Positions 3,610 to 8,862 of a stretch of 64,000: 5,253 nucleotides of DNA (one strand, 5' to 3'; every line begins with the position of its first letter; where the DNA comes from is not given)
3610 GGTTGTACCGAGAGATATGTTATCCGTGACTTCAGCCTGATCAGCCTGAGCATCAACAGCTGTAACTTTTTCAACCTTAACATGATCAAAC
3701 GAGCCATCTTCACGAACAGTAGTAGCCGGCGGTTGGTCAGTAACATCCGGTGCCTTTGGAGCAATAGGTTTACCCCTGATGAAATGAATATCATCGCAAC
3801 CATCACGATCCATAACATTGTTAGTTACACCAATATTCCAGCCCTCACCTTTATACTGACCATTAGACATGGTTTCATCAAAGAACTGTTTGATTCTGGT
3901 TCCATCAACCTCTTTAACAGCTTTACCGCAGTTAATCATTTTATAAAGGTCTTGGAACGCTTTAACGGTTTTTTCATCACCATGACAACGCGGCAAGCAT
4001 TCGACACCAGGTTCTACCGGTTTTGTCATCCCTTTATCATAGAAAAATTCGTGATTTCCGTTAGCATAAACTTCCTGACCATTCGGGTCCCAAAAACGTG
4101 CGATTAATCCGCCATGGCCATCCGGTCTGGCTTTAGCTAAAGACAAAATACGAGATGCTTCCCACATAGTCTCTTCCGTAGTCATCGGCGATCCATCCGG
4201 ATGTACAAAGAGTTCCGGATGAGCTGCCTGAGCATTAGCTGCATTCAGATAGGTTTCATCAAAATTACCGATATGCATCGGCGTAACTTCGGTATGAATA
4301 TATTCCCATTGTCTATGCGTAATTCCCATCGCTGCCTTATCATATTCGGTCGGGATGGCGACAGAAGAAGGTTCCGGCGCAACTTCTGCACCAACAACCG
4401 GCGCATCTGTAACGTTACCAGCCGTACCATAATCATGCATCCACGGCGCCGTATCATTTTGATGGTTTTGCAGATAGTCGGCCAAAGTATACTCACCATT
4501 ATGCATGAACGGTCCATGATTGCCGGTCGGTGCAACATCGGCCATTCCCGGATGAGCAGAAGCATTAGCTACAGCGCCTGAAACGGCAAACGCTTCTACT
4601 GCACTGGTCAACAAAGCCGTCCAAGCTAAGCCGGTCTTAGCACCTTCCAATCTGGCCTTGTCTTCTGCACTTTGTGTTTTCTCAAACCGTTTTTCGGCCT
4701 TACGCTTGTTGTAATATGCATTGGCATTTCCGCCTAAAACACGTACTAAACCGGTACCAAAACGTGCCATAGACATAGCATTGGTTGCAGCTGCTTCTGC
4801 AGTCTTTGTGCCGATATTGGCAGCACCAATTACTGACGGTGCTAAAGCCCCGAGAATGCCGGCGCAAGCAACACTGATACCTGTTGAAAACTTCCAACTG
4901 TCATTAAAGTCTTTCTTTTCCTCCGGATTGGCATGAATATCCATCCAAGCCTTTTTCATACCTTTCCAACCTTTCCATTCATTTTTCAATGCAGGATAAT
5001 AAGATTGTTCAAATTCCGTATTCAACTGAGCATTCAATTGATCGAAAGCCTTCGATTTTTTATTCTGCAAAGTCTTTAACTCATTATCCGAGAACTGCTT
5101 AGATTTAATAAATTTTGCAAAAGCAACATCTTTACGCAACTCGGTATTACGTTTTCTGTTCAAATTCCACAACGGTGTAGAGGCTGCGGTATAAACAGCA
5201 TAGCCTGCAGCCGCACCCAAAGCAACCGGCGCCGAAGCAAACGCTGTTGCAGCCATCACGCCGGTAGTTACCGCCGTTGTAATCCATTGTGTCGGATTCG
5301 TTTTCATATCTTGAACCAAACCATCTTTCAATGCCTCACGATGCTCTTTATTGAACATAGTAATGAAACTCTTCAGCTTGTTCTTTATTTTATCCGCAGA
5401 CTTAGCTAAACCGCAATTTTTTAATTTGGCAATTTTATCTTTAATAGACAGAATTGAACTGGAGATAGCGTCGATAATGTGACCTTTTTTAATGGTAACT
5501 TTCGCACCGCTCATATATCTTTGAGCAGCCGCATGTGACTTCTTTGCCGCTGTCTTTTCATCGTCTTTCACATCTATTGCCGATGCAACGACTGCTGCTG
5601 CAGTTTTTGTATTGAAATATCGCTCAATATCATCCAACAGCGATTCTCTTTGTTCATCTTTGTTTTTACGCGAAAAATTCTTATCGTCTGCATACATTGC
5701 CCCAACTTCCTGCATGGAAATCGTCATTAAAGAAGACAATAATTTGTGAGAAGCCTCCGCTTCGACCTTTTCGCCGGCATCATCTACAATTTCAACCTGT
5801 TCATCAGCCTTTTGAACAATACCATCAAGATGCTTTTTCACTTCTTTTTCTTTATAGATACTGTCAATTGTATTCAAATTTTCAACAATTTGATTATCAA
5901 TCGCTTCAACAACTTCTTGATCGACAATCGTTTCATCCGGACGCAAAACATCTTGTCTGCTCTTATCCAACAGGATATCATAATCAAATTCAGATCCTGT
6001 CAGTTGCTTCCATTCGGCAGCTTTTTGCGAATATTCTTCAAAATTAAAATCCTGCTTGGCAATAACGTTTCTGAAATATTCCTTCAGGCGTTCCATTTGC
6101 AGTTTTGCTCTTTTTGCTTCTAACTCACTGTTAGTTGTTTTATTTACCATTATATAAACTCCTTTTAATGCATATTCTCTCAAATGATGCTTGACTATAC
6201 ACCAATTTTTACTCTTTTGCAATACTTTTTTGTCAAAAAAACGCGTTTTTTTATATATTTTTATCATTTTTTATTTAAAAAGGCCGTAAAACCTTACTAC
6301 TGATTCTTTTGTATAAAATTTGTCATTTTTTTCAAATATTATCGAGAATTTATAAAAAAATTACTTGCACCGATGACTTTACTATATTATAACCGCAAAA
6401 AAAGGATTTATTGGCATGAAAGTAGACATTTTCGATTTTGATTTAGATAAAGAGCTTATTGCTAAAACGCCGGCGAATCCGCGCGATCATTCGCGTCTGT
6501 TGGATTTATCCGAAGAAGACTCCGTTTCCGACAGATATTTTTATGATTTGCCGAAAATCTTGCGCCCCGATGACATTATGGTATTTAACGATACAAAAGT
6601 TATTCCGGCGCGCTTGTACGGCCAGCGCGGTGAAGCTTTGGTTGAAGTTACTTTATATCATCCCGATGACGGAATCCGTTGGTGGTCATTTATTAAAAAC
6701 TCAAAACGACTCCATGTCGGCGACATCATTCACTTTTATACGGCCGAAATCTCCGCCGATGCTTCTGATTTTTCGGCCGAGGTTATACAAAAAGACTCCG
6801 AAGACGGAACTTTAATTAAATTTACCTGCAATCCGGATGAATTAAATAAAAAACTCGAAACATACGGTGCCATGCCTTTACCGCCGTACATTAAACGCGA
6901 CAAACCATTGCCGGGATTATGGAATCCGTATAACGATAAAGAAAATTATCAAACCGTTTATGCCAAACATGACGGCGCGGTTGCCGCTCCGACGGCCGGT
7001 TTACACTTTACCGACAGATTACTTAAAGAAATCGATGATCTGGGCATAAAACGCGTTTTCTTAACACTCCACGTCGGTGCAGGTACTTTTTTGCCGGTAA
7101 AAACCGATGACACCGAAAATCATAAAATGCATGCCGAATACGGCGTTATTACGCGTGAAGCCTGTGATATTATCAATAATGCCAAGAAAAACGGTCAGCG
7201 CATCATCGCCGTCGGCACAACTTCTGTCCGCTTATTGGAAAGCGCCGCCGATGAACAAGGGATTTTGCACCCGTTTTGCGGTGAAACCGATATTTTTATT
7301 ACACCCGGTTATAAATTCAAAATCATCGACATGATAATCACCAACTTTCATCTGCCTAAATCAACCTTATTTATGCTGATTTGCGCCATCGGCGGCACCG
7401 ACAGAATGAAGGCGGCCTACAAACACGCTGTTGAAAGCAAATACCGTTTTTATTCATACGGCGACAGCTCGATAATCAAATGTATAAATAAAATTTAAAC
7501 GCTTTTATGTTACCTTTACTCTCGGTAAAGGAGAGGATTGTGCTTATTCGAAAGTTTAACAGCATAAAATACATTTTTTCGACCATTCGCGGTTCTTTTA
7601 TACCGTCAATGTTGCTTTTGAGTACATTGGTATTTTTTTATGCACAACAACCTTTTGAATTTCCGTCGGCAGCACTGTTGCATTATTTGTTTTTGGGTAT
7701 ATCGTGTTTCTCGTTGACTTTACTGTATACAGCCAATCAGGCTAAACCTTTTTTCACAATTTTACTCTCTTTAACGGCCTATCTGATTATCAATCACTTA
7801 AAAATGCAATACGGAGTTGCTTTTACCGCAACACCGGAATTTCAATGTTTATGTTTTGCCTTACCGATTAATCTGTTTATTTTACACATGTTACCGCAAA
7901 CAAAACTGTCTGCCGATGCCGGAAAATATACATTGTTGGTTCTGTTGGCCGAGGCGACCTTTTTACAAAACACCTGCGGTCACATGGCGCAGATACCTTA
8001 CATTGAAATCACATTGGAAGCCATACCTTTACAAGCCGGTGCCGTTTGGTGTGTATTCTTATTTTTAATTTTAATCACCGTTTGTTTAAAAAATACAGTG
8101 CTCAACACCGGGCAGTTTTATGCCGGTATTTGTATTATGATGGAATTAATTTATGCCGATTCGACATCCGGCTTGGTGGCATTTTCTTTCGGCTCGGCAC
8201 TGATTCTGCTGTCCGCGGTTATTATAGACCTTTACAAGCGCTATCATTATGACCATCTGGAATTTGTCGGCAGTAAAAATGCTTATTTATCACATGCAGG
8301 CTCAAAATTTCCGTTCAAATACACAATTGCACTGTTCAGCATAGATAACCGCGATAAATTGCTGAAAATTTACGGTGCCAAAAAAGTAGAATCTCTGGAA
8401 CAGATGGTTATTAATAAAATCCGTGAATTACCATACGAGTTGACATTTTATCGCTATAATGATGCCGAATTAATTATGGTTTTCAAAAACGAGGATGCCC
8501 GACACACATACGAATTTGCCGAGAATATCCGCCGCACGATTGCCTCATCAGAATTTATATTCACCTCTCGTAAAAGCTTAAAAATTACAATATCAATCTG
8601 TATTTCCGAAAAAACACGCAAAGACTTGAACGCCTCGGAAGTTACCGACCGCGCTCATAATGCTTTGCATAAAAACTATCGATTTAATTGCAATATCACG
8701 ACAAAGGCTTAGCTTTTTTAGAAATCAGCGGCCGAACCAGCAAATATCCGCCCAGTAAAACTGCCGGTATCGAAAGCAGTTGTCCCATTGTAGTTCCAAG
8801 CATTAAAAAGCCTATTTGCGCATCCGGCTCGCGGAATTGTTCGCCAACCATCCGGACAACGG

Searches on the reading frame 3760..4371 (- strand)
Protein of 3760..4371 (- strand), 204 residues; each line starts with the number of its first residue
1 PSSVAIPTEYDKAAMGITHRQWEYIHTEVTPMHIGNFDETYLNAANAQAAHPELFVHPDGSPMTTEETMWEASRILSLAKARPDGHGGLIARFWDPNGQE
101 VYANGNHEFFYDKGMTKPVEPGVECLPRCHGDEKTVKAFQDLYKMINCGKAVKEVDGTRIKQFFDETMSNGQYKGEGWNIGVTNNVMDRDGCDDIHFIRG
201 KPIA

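Call 38: search_solved_structures(query=A3, max_evalue=10, show_alignments=2)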
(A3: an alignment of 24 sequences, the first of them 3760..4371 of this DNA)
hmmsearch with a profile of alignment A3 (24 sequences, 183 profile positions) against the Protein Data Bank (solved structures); distinct sequences matched with E-value up to 10: 3.
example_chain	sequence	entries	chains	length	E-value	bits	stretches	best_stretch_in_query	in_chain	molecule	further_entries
6t85_A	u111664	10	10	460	0.066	16.3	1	44-110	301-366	Urocanate reductase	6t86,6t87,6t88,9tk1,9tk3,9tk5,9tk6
1naf_A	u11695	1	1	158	0.74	12.9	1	90-156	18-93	ADP-ribosylation factor binding protein GGA1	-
6u1s_A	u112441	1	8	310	1.1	12.3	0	35-118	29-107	de novo designed 16-helix transmembrane nanopore, TMHC8_R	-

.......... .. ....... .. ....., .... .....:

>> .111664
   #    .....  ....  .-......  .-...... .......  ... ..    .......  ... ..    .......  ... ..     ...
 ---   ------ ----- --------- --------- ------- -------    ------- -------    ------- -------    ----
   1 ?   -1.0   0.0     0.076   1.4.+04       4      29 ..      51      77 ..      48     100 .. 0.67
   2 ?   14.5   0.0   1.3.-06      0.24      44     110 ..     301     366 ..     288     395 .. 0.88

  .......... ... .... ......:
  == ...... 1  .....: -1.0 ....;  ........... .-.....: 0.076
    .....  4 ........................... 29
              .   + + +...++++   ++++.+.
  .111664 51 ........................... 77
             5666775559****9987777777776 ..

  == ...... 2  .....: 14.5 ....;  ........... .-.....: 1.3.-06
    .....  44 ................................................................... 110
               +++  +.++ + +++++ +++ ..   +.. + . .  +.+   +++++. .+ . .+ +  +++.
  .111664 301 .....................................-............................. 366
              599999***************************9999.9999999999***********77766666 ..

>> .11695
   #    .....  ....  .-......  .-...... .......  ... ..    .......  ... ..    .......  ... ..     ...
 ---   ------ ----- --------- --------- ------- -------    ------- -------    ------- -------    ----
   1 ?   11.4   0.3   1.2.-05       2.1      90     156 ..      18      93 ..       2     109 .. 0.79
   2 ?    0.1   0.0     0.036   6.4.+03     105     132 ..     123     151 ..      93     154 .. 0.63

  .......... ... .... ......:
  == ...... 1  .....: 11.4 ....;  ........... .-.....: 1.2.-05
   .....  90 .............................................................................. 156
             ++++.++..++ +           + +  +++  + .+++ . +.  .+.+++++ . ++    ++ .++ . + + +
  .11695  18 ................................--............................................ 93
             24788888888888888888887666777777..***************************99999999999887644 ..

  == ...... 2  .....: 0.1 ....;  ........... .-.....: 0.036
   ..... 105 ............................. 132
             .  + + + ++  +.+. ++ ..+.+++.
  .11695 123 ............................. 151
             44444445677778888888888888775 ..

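Call 44: predict_structure(alignment_id=A3)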
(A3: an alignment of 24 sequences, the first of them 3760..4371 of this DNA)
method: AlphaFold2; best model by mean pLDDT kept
length: 204 residues; sequences in the alignment: 24
mean_pLDDT: 84.4   pTM: 0.83
mean pLDDT of the five models: 84.4, 83.0, 79.4, 75.8, 75.8
residues with pLDDT >= 90: 110; 70-90: 60; 50-70: 31; < 50: 3
segments of 3 or more residues with pLDDT < 50: none
pLDDT, mean of each block of 10 residues (from residue 1): 86 94 74 66 95 95 95 86 78 91 87 95 91 92 92 94 88 74 59 69 53
secondary structure, 60 per line:
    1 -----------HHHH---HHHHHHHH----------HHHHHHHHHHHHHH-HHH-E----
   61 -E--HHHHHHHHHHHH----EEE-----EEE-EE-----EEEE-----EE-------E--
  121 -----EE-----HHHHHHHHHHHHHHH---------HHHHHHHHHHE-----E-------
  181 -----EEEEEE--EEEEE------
elements in order: H12-15 H19-26 H37-50 H65-76 E81-83 E89-91 E100-103 H133-147 H157-166 E186-191 E194-198

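Call 57: fold_search(model_id=the predicted structure, library=viral)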
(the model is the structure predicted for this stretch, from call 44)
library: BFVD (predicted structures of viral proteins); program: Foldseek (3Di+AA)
matches with E <= 10: 202; with E <= 0.001: 0
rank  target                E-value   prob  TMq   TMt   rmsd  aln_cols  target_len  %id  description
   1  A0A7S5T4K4            2.8e-01  0.03  0.13  0.06  14.2       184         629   10  (no name in the UniProt tables at hand)
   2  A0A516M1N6            8.0e-01  0.03  0.11  0.08  19.5       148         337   15  (no name in the UniProt tables at hand)
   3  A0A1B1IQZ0            8.5e-01  0.04  0.13  0.10  12.1       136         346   12  (no name in the UniProt tables at hand)
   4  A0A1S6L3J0            8.5e-01  0.02  0.11  0.12  18.1       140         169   12  Uncharacterized protein [Erwinia phage vB_EamM_Yoloswag]
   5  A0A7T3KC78            9.0e-01  0.03  0.14  0.14  22.0       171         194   13  Uncharacterized protein [Arthrobacter phage Wollypog]
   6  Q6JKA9                1.1e+00  0.04  0.12  0.15  12.5       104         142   10  DRBM domain-containing protein [Neodiprion sertifer nucleopolyhedrovirus]
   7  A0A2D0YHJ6            1.3e+00  0.03  0.12  0.05  12.8        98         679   10  (no name in the UniProt tables at hand)
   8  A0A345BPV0            1.4e+00  0.03  0.12  0.18  14.4        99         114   13  (no name in the UniProt tables at hand)
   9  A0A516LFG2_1          1.4e+00  0.01  0.11  0.04  22.2       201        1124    9  (no name in the UniProt tables at hand)
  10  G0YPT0                1.4e+00  0.04  0.19  0.19  13.4       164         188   15  Gp098 [Erwinia phage vB_Eam-MM7]
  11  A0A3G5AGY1            1.4e+00  0.01  0.12  0.14  13.2       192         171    7  Uncharacterized protein [Satyrvirus sp.]
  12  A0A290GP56            1.6e+00  0.03  0.11  0.13  11.2       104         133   13  CPXV115 protein [Cowpox virus]
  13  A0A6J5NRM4            1.6e+00  0.02  0.14  0.17  12.1       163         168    8  Uncharacterized protein [uncultured Caudovirales phage]
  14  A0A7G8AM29            1.6e+00  0.02  0.14  0.16  14.4       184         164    8  (no name in the UniProt tables at hand)
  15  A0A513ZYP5            1.6e+00  0.01  0.11  0.12  17.4       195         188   11  Putative DNA polymerase III, beta subunit [Pantoea phage vB_PagM_PSKM]
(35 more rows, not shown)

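Call 82: find_homologous_proteins(query=A3, max_evalue=0.01)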
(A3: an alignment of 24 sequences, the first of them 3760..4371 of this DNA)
Query A3 (24 sequences) (204 aa, profile of the alignment): 1 proteins with E <= 0.01 among 867 candidates.
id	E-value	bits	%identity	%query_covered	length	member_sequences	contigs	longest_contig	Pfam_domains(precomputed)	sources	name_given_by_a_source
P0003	3.3e-42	162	67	92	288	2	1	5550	-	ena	-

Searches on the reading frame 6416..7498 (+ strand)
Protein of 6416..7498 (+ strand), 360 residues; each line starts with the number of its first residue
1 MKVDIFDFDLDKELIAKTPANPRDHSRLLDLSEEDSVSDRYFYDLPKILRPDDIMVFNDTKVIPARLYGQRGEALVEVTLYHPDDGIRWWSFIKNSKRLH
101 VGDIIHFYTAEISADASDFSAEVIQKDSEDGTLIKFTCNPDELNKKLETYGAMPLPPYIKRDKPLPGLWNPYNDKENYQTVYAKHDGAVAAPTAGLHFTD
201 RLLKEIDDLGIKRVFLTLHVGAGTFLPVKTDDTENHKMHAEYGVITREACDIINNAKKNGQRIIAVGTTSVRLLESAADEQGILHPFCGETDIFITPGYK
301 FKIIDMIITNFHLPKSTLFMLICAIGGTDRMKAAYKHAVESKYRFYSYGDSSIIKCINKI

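Call 16: search_protein_families(library=pfam, proteins=[window:6416-7498:+], max_evalue=0.001)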
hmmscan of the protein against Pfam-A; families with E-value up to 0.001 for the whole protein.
window:6416-7498:+ (360 aa): 1 family
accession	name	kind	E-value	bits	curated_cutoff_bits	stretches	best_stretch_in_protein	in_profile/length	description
PF02547.20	Queuosine_synth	-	5.5e-127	423.8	25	1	5-354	3-322/322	Queuosine biosynthesis protein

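Call 60: find_related_loci(query=window:6416-7498:+, collection=metagenome_contigs, flank=9000)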
Query window:6416-7498:+ (360 aa) in metagenome_contigs; peptide patterns used: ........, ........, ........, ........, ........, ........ (x = any residue, [..] = any of these).
284 stretches matched a pattern; 153 encode a relative of the query (tblastn E <= 1e-3); the best 80 are kept; 80 distinct loci.
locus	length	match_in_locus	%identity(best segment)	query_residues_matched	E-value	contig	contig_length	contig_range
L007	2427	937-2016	93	1-360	0e+0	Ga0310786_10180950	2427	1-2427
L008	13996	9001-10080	85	1-360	0e+0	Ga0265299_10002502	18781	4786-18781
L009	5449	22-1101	85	1-360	0e+0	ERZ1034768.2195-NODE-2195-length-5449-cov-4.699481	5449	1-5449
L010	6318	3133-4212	85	1-360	0e+0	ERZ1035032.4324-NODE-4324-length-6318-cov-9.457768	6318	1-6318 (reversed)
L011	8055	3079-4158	85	1-360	0e+0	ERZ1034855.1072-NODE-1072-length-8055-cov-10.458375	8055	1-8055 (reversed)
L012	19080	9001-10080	85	1-360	0e+0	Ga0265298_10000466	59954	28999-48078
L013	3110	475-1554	83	1-360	0e+0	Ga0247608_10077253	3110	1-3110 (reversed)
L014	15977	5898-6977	84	1-360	0e+0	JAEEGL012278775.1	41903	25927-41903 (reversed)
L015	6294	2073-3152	84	1-360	0e+0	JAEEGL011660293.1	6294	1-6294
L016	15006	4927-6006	84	1-360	0e+0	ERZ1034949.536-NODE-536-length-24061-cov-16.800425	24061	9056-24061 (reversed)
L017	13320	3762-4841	84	1-360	0e+0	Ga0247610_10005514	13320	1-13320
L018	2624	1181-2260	83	1-360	0e+0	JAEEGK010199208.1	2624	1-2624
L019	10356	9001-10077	82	1-359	0e+0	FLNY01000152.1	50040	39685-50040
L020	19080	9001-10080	82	1-360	0e+0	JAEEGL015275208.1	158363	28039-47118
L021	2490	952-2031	82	1-360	0e+0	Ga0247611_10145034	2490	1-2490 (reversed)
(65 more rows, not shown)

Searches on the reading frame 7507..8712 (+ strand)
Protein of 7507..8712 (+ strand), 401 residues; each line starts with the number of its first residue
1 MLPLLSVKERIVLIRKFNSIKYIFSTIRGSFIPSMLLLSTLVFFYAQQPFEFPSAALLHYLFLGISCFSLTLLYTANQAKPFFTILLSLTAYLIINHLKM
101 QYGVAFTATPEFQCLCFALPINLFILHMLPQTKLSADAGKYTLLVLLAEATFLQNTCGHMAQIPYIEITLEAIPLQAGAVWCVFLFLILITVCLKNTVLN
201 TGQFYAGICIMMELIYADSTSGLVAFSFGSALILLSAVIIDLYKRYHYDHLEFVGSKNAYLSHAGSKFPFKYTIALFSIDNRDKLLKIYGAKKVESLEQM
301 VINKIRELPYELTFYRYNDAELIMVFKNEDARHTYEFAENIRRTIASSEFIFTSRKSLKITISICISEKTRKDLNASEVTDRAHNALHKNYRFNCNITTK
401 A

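Call 16: search_protein_families(library=pfam, proteins=[window:7507-8712:+], max_evalue=0.001)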
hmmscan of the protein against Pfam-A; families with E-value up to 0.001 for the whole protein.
window:7507-8712:+ (401 aa): 1 family
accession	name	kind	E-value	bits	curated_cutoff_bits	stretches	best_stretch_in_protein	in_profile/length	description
PF00990.26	GGDEF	-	6e-06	26.5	23.8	1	271-389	32-153/161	Diguanylate cyclase, GGDEF domain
